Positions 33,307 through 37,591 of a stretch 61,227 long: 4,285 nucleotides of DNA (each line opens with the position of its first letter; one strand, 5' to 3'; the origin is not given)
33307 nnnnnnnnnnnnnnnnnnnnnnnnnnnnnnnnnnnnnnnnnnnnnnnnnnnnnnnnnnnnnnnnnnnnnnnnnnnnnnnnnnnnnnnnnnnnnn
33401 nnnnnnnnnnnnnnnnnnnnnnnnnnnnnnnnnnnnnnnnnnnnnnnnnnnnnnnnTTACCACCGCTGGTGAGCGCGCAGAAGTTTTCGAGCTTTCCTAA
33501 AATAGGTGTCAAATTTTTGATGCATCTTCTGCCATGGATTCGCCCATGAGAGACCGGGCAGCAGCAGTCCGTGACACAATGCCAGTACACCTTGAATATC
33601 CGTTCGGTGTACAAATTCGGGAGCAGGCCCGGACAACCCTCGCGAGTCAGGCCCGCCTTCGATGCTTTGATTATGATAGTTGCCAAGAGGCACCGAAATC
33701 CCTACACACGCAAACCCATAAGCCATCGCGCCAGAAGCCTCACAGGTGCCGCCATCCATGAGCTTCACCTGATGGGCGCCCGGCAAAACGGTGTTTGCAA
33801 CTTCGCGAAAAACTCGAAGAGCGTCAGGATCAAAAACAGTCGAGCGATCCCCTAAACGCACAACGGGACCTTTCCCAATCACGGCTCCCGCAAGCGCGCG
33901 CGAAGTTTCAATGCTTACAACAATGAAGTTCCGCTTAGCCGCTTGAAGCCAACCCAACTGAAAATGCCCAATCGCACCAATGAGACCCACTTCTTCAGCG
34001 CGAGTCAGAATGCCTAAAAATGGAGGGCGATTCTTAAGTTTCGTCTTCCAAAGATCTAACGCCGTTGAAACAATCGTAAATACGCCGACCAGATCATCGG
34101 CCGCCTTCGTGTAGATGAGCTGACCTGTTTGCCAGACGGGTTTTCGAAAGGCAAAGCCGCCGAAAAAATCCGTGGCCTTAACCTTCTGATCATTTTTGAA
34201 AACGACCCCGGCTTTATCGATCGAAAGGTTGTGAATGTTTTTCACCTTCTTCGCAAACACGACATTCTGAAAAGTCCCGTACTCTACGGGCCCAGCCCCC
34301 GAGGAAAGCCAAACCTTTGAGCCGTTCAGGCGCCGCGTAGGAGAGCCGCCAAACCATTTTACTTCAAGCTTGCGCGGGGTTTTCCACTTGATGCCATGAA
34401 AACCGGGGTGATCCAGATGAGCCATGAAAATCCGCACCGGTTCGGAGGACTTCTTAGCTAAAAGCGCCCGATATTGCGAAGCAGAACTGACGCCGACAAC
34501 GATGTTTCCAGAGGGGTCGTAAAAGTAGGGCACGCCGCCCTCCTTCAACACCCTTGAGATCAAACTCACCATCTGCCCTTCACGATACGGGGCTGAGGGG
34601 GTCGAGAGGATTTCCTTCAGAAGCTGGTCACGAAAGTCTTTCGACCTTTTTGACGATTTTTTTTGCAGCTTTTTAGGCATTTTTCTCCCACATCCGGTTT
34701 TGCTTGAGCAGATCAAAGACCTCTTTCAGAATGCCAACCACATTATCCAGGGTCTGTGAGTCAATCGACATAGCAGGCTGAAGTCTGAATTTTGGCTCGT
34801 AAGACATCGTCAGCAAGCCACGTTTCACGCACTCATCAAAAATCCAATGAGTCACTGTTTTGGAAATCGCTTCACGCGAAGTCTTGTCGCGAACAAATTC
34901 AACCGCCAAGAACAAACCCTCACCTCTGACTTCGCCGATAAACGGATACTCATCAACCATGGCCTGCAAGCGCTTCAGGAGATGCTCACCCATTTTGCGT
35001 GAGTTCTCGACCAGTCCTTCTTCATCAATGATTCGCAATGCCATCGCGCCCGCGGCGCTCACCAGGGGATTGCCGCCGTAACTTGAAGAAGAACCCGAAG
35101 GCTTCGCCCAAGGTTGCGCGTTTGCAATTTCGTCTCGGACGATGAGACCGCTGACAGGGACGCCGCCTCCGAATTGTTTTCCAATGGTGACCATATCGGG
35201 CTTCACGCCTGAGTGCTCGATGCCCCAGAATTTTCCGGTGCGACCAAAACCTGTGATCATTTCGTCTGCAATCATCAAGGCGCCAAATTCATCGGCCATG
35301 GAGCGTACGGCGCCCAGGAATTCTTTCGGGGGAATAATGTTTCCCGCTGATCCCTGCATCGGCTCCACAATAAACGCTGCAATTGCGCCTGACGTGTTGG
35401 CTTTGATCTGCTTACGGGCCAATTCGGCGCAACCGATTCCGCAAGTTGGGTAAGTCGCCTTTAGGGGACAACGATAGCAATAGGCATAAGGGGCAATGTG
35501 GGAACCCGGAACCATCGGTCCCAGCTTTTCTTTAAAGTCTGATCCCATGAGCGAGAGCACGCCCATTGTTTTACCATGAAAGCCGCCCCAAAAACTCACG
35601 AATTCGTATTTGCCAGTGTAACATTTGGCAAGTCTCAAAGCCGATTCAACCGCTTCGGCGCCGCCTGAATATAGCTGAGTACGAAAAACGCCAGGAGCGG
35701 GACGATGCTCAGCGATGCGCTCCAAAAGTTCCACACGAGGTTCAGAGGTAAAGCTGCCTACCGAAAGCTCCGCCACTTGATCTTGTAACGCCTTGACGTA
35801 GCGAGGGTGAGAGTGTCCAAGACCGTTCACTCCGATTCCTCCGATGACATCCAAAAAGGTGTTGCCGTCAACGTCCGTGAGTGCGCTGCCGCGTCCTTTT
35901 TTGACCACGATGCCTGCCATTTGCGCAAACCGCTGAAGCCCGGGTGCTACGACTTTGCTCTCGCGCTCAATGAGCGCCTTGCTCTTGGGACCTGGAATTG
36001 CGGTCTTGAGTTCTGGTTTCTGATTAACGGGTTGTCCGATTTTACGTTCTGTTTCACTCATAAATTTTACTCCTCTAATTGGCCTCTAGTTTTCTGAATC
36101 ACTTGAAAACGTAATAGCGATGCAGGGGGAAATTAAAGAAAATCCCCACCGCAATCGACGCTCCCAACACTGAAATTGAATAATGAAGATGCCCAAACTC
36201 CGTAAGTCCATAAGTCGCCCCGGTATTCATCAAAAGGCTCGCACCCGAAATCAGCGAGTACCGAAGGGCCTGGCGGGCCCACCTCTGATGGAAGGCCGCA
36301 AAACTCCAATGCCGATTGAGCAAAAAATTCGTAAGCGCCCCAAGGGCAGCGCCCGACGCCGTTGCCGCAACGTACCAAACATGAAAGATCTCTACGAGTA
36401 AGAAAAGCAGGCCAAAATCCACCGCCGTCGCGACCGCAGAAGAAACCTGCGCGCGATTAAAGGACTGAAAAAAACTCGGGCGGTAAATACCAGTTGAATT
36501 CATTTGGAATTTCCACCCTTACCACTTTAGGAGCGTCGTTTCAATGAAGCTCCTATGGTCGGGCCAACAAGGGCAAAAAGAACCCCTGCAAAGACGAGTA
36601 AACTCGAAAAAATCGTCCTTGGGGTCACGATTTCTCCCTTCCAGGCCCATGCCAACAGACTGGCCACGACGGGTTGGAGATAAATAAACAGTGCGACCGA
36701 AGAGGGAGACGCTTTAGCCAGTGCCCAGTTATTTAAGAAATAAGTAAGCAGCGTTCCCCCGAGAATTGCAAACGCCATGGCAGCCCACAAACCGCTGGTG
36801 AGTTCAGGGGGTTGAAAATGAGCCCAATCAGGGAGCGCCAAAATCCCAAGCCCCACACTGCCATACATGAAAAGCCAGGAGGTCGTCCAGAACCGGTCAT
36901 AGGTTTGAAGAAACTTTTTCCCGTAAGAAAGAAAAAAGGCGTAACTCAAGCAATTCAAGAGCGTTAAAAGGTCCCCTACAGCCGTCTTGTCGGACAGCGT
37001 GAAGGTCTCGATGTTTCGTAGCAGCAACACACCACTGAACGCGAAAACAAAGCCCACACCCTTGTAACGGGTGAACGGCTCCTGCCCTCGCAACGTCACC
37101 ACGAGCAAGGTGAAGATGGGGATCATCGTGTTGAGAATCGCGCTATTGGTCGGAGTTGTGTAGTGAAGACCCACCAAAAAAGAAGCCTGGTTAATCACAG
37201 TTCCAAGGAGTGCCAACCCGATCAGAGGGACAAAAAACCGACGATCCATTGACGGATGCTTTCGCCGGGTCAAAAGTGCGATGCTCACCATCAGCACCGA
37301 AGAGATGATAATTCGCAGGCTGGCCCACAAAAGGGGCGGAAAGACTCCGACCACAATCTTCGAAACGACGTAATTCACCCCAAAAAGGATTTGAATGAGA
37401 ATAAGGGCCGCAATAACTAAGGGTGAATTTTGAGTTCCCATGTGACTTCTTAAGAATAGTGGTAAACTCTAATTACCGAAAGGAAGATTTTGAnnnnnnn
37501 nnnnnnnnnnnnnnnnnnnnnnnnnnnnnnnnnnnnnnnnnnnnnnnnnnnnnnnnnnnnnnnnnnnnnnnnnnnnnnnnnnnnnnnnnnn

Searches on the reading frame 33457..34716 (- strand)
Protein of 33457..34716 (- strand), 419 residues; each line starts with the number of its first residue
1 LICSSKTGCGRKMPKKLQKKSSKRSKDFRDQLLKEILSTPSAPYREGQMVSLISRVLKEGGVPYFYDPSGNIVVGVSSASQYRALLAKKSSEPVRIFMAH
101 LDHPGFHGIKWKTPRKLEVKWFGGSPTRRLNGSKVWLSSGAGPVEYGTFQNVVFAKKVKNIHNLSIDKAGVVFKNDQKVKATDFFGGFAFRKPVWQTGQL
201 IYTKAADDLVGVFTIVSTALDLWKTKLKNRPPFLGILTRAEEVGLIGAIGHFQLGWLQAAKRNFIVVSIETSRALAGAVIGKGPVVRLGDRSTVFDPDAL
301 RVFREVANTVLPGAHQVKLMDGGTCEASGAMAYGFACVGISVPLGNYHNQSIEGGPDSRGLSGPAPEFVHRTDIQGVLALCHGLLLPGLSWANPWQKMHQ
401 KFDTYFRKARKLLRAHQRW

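Call 20: search_protein_families(library=pfam, proteins=[window:33457-34716:-], max_evalue=0.00001)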
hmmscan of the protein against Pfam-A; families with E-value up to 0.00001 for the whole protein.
window:33457-34716:- (419 aa): 1 family
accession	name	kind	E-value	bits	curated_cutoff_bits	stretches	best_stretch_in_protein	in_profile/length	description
PF05343.19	Peptidase_M42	-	7.3e-15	55.2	23.2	1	88-350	7-277/292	M42 glutamyl aminopeptidase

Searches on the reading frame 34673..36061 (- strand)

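Call 20: search_protein_families(library=pfam, proteins=[window:34673-36061:-], max_evalue=0.00001)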
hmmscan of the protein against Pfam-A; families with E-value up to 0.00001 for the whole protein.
window:34673-36061:- (462 aa): 1 family
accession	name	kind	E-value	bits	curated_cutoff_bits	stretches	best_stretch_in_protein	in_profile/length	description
PF00202.27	Aminotran_3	-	2e-93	313.7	30.5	1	49-448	9-402/403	Aminotransferase class-III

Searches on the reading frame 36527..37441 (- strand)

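Call 20: search_protein_families(library=pfam, proteins=[window:36527-37441:-], max_evalue=0.00001)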
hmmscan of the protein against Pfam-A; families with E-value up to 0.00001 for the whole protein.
window:36527-37441:- (304 aa): 1 family
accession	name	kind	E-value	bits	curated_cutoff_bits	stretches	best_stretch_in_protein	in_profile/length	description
PF00892.27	EamA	-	9.2e-38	130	28.2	2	156-291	3-134/135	EamA-like transporter family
